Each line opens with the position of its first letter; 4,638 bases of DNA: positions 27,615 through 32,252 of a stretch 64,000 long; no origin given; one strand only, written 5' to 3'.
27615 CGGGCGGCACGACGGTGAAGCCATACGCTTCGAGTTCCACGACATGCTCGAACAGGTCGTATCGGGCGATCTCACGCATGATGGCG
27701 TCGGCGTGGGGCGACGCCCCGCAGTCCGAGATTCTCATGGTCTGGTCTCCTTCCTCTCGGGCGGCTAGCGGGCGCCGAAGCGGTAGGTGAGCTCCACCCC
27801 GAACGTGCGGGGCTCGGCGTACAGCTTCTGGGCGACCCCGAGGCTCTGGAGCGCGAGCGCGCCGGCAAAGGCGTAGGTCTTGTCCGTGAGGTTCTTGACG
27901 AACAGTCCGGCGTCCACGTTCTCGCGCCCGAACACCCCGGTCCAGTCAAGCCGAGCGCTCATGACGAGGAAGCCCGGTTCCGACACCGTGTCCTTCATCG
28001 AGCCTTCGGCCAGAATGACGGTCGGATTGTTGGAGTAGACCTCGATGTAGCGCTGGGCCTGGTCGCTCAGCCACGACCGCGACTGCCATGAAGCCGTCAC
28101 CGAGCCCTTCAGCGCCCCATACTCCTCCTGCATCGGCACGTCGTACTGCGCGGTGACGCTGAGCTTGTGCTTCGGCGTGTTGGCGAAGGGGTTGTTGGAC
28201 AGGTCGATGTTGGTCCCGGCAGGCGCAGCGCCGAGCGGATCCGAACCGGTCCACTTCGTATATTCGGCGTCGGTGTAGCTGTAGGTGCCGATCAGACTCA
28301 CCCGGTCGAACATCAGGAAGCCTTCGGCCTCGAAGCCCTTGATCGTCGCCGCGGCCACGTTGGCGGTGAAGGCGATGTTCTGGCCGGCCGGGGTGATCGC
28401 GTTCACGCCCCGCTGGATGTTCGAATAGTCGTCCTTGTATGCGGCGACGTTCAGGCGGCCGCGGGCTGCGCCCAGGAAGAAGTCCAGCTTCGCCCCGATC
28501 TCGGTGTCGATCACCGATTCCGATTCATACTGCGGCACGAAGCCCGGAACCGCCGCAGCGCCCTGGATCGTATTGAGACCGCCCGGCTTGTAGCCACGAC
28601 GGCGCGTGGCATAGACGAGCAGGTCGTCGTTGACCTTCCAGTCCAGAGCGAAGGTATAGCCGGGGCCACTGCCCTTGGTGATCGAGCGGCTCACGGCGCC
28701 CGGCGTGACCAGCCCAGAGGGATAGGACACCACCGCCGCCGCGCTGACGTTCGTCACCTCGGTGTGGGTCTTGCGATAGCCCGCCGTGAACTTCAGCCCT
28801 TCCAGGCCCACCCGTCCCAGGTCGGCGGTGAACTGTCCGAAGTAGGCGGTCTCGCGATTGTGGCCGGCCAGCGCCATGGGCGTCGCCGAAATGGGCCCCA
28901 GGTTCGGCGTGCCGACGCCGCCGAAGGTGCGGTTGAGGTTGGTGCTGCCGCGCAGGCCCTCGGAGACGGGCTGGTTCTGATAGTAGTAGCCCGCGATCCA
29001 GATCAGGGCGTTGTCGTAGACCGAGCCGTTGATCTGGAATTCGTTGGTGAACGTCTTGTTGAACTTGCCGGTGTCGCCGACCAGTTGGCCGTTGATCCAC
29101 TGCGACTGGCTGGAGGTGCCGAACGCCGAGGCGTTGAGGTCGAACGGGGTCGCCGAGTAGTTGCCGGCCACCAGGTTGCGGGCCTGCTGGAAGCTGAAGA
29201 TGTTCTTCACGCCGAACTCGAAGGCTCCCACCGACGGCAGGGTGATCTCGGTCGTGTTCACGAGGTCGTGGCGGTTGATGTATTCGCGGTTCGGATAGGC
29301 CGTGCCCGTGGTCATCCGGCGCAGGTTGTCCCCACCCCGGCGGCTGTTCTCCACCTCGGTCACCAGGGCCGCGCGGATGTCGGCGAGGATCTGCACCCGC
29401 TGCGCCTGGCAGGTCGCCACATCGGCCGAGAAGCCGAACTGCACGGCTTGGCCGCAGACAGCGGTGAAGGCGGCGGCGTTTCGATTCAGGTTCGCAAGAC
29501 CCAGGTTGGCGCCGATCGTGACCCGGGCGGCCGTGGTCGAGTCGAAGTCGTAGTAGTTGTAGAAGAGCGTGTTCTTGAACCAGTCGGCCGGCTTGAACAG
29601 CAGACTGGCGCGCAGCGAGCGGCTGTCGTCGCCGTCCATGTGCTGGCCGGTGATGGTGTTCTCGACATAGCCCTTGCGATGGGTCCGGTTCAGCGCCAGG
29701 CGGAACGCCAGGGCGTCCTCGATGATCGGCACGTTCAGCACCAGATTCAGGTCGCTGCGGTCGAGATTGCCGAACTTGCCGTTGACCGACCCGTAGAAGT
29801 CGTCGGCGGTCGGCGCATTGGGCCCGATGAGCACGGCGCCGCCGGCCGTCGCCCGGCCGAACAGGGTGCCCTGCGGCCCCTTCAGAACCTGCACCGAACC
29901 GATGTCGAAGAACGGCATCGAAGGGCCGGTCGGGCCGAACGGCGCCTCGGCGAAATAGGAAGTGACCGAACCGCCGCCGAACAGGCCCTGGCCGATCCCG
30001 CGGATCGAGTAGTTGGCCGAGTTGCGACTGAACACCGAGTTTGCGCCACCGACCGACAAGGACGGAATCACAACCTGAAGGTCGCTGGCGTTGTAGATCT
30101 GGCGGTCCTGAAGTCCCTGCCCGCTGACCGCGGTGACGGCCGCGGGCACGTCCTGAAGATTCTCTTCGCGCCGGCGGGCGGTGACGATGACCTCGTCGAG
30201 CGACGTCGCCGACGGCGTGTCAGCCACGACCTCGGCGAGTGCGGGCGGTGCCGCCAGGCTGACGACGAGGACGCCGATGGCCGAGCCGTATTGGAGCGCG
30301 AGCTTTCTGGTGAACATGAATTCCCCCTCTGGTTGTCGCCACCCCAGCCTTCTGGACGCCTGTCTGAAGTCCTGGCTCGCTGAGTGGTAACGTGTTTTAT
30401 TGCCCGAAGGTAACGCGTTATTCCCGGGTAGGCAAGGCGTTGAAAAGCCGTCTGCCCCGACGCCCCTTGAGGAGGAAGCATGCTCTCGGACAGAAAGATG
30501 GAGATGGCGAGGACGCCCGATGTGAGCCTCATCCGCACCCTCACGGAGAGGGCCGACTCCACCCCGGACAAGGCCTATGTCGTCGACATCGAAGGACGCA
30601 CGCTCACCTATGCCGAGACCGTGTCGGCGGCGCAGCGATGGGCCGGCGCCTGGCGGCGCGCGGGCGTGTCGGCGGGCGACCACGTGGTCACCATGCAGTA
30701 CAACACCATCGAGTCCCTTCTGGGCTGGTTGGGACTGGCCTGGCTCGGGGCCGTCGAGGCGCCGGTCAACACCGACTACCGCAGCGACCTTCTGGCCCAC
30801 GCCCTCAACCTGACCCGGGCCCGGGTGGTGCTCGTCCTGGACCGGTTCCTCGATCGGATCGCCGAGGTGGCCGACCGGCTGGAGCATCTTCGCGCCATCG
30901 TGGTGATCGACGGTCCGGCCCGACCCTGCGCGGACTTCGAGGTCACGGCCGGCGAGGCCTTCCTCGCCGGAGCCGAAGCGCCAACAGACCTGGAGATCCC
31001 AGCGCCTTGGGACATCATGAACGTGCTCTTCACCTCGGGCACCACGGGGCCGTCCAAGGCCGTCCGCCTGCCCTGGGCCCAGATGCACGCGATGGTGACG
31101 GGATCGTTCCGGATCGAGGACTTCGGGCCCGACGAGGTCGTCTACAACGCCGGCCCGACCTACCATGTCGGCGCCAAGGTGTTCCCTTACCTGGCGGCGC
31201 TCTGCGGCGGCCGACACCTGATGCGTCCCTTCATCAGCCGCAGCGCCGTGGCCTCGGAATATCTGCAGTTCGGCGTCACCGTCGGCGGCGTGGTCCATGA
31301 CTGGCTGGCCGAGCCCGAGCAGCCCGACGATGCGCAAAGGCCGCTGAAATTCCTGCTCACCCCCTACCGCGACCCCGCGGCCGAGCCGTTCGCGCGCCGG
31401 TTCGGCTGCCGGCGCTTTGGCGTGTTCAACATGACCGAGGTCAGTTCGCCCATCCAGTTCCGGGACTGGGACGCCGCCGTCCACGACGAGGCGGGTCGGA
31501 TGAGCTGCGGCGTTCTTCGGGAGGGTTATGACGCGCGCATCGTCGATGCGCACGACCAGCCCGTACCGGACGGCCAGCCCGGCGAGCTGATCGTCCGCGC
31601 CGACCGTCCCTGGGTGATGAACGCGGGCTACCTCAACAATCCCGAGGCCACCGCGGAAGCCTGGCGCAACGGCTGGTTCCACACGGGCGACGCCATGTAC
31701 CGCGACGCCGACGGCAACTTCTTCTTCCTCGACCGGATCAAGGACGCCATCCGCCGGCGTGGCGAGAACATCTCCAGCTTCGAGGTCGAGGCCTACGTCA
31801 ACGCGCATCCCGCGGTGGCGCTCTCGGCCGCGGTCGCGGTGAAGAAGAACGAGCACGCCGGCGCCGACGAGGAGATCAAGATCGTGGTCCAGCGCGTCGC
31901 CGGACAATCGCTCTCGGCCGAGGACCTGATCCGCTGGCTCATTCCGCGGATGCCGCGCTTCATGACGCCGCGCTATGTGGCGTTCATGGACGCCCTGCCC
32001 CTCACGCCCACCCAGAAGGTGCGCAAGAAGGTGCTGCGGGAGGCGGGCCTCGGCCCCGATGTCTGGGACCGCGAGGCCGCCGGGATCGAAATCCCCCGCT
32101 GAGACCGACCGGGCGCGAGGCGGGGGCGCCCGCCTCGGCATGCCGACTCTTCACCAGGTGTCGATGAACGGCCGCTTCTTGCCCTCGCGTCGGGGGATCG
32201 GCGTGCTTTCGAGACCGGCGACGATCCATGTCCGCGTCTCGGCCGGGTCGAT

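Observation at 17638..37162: Candidate new catabolic system: a TetR-centred, operator-linked island resembling peroxisomal branched-chain (phytanoyl-CoA-type) acyl-CoA oxidation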

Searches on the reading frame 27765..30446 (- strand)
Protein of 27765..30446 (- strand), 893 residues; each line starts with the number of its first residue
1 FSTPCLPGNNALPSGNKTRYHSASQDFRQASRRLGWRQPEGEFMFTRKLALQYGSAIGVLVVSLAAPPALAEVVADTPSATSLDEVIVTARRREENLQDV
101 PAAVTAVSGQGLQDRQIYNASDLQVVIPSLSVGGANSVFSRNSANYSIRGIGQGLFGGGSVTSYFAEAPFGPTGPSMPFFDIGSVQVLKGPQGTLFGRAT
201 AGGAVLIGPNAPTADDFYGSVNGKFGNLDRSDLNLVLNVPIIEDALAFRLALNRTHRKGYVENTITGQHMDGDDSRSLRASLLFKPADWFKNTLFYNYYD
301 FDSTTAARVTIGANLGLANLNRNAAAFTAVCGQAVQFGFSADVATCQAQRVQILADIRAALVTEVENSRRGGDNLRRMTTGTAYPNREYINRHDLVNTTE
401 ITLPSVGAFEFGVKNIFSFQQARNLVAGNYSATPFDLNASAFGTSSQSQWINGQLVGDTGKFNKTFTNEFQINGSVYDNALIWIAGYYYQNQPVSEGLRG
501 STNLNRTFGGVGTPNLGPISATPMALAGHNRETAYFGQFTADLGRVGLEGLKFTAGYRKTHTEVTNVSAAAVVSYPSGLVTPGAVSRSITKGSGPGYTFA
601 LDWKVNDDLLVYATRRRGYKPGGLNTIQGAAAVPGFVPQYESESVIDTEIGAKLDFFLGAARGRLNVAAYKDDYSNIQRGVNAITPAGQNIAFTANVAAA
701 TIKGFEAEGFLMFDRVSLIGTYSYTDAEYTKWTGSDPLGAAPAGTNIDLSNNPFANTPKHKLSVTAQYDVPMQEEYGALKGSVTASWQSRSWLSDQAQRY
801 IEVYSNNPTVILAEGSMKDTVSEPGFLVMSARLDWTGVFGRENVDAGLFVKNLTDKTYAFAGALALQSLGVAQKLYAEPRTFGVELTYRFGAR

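Call 7: search_protein_families(library=pfam, proteins=[window:27765-30446:-], max_evalue=0.001)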
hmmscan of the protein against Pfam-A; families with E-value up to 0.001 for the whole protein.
window:27765-30446:- (893 aa): 2 families
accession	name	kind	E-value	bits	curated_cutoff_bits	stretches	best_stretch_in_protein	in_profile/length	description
PF00593.30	TonB_dep_Rec_b-barrel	-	3.8e-26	93.4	27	1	380-853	40-436/436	TonB dependent receptor-like, beta-barrel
PF07715.20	Plug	-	1.2e-11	45.5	23.9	1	97-204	2-107/107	TonB-dependent Receptor Plug Domain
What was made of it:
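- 27765..30317 (-): TonB-dependent outer-membrane receptor (850 aa). Plug and barrel domains are present (call 7).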

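Call 9: search_protein_families(library=ncbifam, proteins=[window:27765-30446:-], max_evalue=0.01)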
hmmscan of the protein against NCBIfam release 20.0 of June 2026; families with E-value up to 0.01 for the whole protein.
window:27765-30446:- (893 aa): 8 families
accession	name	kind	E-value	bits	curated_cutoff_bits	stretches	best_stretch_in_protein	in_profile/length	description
TIGR01785.1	TonB-hemin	subfamily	5.6e-13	48.2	316.85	2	601-890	420-677/677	TonB-dependent heme/hemoglobin receptor family protein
TIGR01786.1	TonB-hemlactrns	subfamily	1.2e-12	47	323.75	2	597-890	440-719/719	TonB-dependent hemoglobin/transferrin/lactoferrin family receptor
NF010010.0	PRK13483.1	equivalog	2.9e-09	35.5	927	1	62-287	12-241/660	ligand-gated channel protein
NF010011.0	PRK13484.1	equivalog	8.4e-08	30.9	1197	1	80-298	27-249/682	IreA family TonB-dependent siderophore receptor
NF007478.2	PRK10064.1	equivalog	0.00011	20.7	745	1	77-207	27-155/663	catecholate siderophore receptor CirA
NF047944.1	FoxamRcptFoxA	equivalog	0.0016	16.8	1300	0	182-251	135-204/697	ferrioxamine B receptor FoxA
NF010038.0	PRK13513.1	equivalog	0.0048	15.5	942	0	65-204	17-159/659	ligand-gated channel protein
NF050067.1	TonBEntbctnRecCfrA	equivalog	0.0059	14.9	1200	0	78-273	21-228/698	TonB-dependent ferric enterobactin receptor CfrA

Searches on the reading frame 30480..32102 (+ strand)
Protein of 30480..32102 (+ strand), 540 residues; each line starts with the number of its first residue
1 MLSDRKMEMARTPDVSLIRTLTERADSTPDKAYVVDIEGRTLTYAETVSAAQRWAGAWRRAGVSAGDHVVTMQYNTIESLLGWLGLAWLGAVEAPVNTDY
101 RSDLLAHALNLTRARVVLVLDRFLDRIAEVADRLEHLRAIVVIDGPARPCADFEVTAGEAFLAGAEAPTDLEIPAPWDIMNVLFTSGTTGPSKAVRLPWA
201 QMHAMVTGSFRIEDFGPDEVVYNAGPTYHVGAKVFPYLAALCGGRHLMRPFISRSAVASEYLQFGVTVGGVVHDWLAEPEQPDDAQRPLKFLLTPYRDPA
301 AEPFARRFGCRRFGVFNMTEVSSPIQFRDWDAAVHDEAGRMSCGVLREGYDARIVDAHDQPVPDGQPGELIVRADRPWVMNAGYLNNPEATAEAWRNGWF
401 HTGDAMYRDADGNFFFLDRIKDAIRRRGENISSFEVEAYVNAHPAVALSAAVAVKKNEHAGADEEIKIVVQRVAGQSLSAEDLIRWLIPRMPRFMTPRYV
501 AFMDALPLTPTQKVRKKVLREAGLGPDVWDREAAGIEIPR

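Call 7: search_protein_families(library=pfam, proteins=[window:30480-32102:+], max_evalue=0.001)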
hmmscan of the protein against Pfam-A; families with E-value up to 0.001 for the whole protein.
window:30480-32102:+ (540 aa): 2 families
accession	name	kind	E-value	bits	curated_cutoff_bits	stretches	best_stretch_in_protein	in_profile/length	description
PF00501.34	AMP-binding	-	1.9e-49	168.9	29.9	1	22-380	2-380/384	AMP-binding enzyme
PF13193.12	AMP-binding_C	-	5e-08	34.2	24.5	1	435-513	1-76/76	AMP-binding enzyme C-terminal domain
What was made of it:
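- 30480..32102 (+): AMP-forming acyl-CoA ligase (540 aa). AMP-binding and AMP-binding_C domains are present (call 7).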

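Call 9: search_protein_families(library=ncbifam, proteins=[window:30480-32102:+], max_evalue=0.01)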
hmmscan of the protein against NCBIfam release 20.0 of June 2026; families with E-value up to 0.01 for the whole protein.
window:30480-32102:+ (540 aa): 97 families (the best 25 are shown)
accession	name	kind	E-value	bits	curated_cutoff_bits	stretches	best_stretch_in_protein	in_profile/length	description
NF004808.0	PRK06155.1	equivalog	2.4e-129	432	722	1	13-540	19-539/542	ATP-dependent acyl-CoA ligase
NF004837.0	PRK06187.1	subfamily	1.5e-83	280.9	476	1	15-522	8-521/531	long-chain-fatty-acid--CoA ligase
NF006182.0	PRK08316.1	subfamily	3.1e-58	197.5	663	2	342-521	342-515/523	fatty acyl-CoA synthetase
NF005947.1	PRK08008.1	equivalog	1.8e-57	195.2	651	1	38-519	32-517/518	crotonobetaine/carnitine-CoA ligase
NF006020.0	PRK08162.1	subfamily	7.3e-53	179.7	677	1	18-521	22-536/545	acyl-CoA synthetase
NF006134.1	PRK08279.1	equivalog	9.1e-52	176.4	625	1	9-528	38-572/605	long-chain-acyl-CoA synthetase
NF005857.1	PRK07786.1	exception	1e-48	166.1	733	2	341-521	337-510/513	fatty-acid--CoA ligase FadD5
NF005801.1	PRK07656.1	equivalog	1.6e-48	165.6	657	2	366-520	351-500/500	FadD3 family acyl-CoA ligase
NF006181.0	PRK08314.1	subfamily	2.4e-48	164.7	705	1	9-522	18-553/563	long-chain-fatty-acid--CoA ligase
NF004758.0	PRK06087.1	equivalog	4.6e-48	164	736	1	14-521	23-533/548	medium-chain fatty-acid--CoA ligase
NF005676.0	PRK07470.1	equivalog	7.5e-47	160.1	774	2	332-522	344-528/544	acyl-CoA synthetase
NF009233.0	PRK12583.1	subfamily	2.1e-46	158.5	832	1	25-522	28-549/558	fatty acid CoA ligase family protein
NF004814.0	PRK06164.1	equivalog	2.9e-45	154.9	677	2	309-522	319-529/540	acyl-CoA synthetase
NF004822.0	PRK06178.1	equivalog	1.7e-44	152.4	782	2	343-521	393-565/571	acyl-CoA synthetase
NF005426.0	PRK07008.1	equivalog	2.3e-43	148.7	822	2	347-521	366-533/545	3-(methylthio)propionyl-CoA ligase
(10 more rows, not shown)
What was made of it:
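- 30480..32102 (+): The best NCBIfam match is PRK06155 at 432 bits, below its cut-off (call 9).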

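Call 57: search_solved_structures(query=window:30480-32102:+, max_evalue=1e-30)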
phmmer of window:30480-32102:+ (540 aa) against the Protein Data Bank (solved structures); distinct sequences matched with E-value up to 1e-30: 23.
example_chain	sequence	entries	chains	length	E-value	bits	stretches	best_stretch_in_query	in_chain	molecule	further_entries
6mfy_A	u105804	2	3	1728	2.3e-39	138.8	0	363-521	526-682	Linear gramicidin synthase subunit A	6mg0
6mfz_A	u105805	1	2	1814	2.9e-39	138.5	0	363-521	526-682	Linear gramicidin synthase subunit A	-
9be3_A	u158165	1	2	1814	2.9e-39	138.5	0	363-521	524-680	Linear gramicidin synthase subunit A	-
9be4_A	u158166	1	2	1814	2.9e-39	138.5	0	363-521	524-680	Linear gramicidin synthase subunit A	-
9meh_A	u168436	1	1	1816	2.9e-39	138.5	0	363-521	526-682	Linear gramicidin synthase subunit A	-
8r2q_A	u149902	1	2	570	1.1e-38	136.5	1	22-520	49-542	Probable fatty-acid-CoA ligase FadD5 (Fatty-acid-CoA synthetase) (Fatty-acid-CoA synthase)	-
8weu_A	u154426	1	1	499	1.3e-38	136.3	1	32-520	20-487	Fatty-acyl-CoA synthase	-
8wev_A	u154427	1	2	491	2.3e-38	135.5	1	32-520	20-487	Feruloyl-CoA Synthetase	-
3a9u_A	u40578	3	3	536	8.9e-37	130.3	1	35-522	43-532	4-coumarate--CoA ligase | 4-coumarate:CoA ligase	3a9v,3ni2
3ivr_A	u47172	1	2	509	4.7e-34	121.3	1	24-511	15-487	Putative long-chain-fatty-acid CoA ligase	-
6ihk_A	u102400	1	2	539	3.9e-33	118.3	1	42-521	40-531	AMP-binding domain protein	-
1ult_A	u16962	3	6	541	1.2e-32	116.7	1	41-521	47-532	long chain fatty acid-CoA ligase | long-chain-fatty-acid-CoA synthetase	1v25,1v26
3r44_A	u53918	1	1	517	1.3e-32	116.6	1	21-522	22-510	fatty acyl CoA synthetase FADD13 (FATTY-ACYL-CoA SYNTHETASE)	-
5wm2_A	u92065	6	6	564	1.3e-32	116.5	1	17-520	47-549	Salicylate-AMP ligase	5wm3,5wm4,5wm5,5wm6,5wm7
6ijb_A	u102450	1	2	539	2.8e-32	115.5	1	42-521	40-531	AMP-binding domain protein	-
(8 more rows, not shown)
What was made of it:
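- Tried and rejected: The ligase matches FadD5, feruloyl-CoA, 4-coumarate and long-chain ligases about equally (call 57).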
